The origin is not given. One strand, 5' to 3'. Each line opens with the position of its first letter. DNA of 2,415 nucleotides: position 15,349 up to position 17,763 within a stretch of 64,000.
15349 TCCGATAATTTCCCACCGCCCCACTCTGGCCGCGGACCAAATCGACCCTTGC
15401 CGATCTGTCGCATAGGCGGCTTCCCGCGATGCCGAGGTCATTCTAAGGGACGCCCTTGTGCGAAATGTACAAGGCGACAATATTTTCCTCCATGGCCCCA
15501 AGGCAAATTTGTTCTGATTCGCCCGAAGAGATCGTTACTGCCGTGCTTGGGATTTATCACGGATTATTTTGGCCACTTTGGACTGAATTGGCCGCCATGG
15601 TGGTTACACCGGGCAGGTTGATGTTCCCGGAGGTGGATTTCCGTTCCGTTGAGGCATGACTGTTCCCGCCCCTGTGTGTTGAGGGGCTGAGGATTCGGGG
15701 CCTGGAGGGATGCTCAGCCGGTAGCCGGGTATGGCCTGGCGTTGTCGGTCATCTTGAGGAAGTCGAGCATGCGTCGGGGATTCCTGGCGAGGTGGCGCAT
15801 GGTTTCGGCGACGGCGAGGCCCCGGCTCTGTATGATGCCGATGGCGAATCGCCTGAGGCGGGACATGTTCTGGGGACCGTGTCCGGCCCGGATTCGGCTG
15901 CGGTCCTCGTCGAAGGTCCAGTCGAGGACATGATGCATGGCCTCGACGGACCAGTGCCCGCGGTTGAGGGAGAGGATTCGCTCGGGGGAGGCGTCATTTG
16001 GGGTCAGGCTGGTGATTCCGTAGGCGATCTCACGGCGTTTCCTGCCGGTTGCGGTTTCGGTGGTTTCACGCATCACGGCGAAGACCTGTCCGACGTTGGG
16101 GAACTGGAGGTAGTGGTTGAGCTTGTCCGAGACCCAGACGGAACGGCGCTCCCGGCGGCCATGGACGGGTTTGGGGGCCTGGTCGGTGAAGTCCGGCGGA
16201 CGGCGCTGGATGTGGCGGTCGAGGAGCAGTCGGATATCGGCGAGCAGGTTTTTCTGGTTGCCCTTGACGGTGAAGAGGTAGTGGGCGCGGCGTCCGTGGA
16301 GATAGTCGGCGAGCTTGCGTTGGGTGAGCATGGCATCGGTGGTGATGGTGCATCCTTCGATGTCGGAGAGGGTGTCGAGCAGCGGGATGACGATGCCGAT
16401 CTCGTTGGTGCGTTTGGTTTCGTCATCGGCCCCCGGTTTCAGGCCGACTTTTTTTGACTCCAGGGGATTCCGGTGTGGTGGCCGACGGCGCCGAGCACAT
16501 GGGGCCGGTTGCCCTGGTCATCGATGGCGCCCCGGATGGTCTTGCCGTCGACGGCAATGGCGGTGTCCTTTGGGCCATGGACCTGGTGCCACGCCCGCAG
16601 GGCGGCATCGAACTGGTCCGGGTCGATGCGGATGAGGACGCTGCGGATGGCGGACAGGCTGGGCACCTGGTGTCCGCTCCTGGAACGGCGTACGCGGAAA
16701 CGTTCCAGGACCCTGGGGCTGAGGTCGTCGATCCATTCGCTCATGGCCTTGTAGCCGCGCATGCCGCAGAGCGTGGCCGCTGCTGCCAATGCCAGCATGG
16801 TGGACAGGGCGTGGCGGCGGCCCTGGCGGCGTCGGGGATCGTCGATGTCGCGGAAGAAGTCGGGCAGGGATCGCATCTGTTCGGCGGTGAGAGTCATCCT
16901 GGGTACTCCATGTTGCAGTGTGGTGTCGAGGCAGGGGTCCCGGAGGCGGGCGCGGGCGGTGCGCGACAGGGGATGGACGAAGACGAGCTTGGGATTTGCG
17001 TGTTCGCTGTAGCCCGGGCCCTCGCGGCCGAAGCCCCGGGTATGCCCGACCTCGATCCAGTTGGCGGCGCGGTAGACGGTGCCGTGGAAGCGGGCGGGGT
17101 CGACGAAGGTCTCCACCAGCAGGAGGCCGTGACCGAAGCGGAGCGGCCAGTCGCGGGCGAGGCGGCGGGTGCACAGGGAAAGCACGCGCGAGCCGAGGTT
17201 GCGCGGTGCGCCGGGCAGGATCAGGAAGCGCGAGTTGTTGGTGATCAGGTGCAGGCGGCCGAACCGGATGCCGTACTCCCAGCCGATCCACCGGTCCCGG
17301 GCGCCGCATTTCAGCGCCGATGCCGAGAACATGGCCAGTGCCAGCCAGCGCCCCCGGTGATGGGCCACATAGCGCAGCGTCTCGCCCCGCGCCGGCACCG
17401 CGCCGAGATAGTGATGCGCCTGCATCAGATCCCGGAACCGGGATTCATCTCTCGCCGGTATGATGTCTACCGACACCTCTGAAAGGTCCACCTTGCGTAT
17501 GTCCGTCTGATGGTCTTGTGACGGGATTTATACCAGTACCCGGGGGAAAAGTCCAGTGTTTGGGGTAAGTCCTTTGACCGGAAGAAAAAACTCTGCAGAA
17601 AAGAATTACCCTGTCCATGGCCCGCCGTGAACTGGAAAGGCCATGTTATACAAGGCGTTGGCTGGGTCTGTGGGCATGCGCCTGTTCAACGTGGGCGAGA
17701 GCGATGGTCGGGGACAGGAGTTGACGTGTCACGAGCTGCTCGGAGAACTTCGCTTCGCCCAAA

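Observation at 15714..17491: DUF4338-ISAs1 transposase split exactly at an in-frame A_AAA_AAG slippery heptamer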

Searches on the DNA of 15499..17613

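Call 62: search_rna_families(source=window, start=15499, end=17613, threshold=evalue, max_evalue=1)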
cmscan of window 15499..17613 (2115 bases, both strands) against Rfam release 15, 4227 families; matches with E-value up to 1: 0.
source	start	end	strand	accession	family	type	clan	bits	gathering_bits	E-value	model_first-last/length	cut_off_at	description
